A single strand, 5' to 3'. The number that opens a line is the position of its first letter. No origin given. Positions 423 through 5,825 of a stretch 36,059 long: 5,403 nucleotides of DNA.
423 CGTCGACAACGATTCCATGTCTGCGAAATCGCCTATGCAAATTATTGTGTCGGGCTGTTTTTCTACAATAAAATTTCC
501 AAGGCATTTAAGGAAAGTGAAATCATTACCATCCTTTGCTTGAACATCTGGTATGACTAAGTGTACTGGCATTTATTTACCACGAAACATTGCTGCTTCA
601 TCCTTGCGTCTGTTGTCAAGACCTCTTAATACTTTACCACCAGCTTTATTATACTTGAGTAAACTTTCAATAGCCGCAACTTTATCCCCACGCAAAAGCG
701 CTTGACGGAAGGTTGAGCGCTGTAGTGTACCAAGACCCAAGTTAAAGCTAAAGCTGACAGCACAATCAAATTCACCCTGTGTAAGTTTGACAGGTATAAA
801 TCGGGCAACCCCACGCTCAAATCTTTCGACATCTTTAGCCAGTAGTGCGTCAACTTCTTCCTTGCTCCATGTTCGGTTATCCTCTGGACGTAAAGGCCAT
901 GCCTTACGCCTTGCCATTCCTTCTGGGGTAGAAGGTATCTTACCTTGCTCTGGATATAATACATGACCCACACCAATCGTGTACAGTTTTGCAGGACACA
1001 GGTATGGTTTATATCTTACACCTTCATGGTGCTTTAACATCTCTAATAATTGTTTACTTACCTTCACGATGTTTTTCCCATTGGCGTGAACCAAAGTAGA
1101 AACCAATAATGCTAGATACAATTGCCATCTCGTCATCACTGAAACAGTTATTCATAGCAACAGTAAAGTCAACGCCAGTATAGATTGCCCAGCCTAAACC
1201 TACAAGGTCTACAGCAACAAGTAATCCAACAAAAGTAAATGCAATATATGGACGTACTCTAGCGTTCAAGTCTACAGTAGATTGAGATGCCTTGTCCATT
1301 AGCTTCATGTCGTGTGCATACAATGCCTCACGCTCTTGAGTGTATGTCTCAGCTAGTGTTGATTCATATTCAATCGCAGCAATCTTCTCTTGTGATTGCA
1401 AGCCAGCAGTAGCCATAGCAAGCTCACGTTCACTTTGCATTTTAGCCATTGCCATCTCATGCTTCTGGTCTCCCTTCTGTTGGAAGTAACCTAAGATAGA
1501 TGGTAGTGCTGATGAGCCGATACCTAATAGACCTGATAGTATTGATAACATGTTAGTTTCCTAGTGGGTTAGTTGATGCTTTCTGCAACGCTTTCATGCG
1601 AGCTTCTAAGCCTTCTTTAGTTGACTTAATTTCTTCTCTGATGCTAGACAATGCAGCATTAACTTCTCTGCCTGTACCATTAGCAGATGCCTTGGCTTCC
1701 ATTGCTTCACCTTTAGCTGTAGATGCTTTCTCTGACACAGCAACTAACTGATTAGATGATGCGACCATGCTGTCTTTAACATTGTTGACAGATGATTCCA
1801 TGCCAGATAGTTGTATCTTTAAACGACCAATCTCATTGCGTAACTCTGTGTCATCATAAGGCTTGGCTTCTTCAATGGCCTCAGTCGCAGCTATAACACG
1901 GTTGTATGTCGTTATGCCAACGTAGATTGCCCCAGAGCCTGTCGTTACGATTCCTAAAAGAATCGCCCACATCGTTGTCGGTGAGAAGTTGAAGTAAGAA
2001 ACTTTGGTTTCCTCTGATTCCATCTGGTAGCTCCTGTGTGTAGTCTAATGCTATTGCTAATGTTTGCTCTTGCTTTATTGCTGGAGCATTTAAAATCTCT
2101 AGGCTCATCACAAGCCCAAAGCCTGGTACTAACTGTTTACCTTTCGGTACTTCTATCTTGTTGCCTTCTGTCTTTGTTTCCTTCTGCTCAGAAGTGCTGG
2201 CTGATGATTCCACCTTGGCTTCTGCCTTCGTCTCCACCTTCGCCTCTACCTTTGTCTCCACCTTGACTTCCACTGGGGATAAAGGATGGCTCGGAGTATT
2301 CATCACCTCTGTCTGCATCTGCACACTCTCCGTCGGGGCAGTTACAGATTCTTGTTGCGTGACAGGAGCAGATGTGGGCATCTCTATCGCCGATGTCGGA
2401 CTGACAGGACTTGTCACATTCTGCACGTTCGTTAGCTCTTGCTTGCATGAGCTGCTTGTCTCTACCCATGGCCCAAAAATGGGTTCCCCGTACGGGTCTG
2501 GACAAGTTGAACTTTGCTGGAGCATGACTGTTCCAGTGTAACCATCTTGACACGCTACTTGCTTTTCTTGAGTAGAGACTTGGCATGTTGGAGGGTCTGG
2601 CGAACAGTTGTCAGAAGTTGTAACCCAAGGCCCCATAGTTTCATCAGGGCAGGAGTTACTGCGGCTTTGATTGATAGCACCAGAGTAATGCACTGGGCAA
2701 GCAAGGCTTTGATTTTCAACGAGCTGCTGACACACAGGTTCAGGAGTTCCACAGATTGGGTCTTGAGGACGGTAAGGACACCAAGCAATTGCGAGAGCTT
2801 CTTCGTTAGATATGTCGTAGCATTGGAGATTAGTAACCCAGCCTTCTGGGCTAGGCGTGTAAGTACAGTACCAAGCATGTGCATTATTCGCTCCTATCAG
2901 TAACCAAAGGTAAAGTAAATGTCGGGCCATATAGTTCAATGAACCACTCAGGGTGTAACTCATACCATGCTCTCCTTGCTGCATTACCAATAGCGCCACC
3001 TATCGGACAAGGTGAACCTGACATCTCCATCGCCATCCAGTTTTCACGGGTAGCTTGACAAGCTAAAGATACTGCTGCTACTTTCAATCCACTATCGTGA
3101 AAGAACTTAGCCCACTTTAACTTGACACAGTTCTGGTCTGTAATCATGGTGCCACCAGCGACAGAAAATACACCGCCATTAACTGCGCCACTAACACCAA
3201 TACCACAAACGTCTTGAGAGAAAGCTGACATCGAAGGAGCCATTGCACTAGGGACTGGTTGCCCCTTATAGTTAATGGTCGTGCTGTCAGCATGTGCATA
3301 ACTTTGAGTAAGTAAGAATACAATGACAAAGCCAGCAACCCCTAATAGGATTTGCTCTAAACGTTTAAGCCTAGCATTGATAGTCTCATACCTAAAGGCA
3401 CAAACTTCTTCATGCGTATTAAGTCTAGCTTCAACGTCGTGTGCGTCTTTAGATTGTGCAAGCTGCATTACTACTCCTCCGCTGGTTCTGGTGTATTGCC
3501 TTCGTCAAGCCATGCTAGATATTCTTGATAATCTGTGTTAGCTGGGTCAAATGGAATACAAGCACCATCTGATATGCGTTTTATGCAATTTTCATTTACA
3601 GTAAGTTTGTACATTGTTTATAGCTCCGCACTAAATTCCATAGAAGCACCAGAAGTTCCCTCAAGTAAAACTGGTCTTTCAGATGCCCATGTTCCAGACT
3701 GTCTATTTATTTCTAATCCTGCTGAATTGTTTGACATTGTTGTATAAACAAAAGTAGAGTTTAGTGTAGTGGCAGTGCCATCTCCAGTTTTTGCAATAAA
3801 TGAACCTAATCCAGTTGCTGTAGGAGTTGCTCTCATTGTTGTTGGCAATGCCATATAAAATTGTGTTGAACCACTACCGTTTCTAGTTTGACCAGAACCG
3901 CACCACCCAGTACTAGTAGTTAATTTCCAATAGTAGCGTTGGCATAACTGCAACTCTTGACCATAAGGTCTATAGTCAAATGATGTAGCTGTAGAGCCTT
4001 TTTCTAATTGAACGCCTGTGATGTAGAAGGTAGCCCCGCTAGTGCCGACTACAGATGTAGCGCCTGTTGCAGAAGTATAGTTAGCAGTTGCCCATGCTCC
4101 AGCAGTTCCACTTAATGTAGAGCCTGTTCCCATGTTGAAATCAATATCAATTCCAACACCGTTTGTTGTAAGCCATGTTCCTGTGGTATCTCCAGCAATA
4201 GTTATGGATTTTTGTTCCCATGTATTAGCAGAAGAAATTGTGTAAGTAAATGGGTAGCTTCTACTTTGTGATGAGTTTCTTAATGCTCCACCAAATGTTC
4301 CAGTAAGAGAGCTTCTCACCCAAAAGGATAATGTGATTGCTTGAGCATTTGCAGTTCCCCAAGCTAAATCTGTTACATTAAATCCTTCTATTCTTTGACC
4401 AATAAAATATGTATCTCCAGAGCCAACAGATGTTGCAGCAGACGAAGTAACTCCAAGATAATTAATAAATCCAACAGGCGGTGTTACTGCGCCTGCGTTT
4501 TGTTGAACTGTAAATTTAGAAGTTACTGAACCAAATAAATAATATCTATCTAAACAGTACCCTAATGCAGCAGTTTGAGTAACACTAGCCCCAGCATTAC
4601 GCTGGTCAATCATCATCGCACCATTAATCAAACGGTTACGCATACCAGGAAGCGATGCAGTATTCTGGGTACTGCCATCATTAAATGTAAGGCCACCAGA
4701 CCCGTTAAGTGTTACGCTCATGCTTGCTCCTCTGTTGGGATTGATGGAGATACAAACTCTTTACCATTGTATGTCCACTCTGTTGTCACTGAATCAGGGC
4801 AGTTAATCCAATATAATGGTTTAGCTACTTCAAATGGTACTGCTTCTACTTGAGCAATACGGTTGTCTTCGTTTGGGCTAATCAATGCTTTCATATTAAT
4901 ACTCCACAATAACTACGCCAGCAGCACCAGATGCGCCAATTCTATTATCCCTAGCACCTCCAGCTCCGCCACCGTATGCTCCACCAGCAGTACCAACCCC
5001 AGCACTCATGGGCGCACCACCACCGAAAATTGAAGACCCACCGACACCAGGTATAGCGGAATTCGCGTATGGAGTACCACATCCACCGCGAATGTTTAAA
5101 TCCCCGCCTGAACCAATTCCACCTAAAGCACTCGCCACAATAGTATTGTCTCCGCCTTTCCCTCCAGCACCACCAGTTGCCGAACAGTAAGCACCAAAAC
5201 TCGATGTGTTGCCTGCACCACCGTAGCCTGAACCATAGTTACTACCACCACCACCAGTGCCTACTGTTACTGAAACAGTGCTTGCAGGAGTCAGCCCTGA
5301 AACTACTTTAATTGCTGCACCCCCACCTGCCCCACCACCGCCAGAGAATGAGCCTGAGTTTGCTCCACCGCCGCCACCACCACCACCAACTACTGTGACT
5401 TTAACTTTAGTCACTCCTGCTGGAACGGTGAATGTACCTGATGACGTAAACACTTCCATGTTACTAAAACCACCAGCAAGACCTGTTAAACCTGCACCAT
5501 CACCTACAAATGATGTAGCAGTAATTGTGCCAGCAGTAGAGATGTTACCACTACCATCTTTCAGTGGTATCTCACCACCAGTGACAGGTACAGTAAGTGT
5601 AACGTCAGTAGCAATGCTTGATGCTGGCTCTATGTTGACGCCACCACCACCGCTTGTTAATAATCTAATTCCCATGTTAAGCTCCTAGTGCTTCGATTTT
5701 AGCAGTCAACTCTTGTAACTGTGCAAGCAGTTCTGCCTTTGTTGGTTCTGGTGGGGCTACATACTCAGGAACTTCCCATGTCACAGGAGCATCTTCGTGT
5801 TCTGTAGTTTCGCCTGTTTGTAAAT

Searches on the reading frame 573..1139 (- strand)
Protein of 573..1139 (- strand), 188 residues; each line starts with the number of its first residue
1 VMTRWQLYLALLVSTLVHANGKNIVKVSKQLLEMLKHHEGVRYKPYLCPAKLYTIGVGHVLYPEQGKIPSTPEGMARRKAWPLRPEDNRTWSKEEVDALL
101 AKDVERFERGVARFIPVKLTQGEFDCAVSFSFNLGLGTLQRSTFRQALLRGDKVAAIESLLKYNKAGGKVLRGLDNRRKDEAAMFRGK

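Call 53: search_protein_families(library=phrogs, proteins=[window:573-1139:-], max_evalue=0.001)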
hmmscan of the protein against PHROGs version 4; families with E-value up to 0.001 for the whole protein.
window:573-1139:- (188 aa): 5 families
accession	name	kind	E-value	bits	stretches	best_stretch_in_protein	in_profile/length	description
phrog_7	-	lysis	3.8e-47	162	1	19-186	546-696/873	endolysin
phrog_7910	-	lysis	1.7e-15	58.4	1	99-183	5-89/96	endolysin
phrog_33083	-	lysis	7.2e-15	55.6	2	92-186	47-141/456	endolysin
phrog_10457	-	lysis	5.9e-14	53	1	91-185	3-93/95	endolysin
phrog_28234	-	lysis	2.1e-10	41.2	1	78-187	107-221/372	endolysin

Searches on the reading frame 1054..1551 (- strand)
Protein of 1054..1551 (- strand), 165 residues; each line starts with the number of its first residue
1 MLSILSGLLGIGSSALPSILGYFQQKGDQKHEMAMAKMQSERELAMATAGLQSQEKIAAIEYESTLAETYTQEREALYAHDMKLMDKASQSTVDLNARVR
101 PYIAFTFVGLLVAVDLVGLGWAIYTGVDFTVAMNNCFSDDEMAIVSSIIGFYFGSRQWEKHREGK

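Call 53: search_protein_families(library=phrogs, proteins=[window:1054-1551:-], max_evalue=0.001)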
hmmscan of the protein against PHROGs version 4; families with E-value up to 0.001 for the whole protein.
window:1054-1551:- (165 aa): 2 families
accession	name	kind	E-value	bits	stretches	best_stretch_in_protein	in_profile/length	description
phrog_6637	-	unknown function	5.6e-17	63.2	1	3-163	5-159/160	-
phrog_3427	-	lysis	0.0005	21.1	0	64-162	41-136/141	holin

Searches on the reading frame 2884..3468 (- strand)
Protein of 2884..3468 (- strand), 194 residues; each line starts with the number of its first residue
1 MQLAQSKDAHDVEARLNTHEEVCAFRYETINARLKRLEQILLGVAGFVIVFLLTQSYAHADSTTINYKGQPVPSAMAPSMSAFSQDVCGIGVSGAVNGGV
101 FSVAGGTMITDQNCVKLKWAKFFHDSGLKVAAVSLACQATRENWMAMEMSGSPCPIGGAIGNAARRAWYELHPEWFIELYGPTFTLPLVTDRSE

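Call 53: search_protein_families(library=phrogs, proteins=[window:2884-3468:-], max_evalue=0.001)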
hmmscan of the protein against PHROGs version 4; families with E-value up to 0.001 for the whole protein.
window:2884-3468:- (194 aa): 1 family
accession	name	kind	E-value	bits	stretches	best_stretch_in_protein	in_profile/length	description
phrog_20531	-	unknown function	3.9e-06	27.5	1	66-155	185-274/314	-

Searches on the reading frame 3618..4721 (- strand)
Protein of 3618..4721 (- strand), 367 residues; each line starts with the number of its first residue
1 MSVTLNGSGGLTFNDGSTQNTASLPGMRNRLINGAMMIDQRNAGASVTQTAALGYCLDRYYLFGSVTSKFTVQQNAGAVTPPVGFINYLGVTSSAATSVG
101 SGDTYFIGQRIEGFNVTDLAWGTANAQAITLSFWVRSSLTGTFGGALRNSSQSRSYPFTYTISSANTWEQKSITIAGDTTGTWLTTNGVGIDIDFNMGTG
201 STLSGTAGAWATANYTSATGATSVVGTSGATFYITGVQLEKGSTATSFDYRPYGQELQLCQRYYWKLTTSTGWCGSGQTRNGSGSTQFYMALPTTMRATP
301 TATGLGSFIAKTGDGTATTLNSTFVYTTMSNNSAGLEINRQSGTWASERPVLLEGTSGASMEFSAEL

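Call 32: search_protein_families(library=phrogs, proteins=[window:3618-4721:-], max_evalue=0.00001)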
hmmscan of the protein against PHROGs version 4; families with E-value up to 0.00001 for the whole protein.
window:3618-4721:- (367 aa): 4 families
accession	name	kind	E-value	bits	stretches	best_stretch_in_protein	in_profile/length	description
phrog_4492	-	tail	9.2e-49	167.5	1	15-344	779-1071/1096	tail fiber protein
phrog_35687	-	unknown function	5.2e-11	42.5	1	42-333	333-631/653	-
phrog_27782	-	unknown function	2.7e-10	40.6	1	4-337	292-600/644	-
phrog_28838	-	unknown function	1.4e-07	31.5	1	226-303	532-612/661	-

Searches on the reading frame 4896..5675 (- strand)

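Call 58: search_protein_families(library=pfam, proteins=[window:4896-5675:-], max_evalue=0.001)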
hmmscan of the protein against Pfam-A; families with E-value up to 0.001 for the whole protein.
window:4896-5675:- (259 aa): 1 family
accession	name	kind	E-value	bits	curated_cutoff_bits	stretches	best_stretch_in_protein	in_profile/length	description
PF21722.4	Gly_rich_2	-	9.7e-12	45.8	24.3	1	77-259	1-225/226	Glycine-rich domain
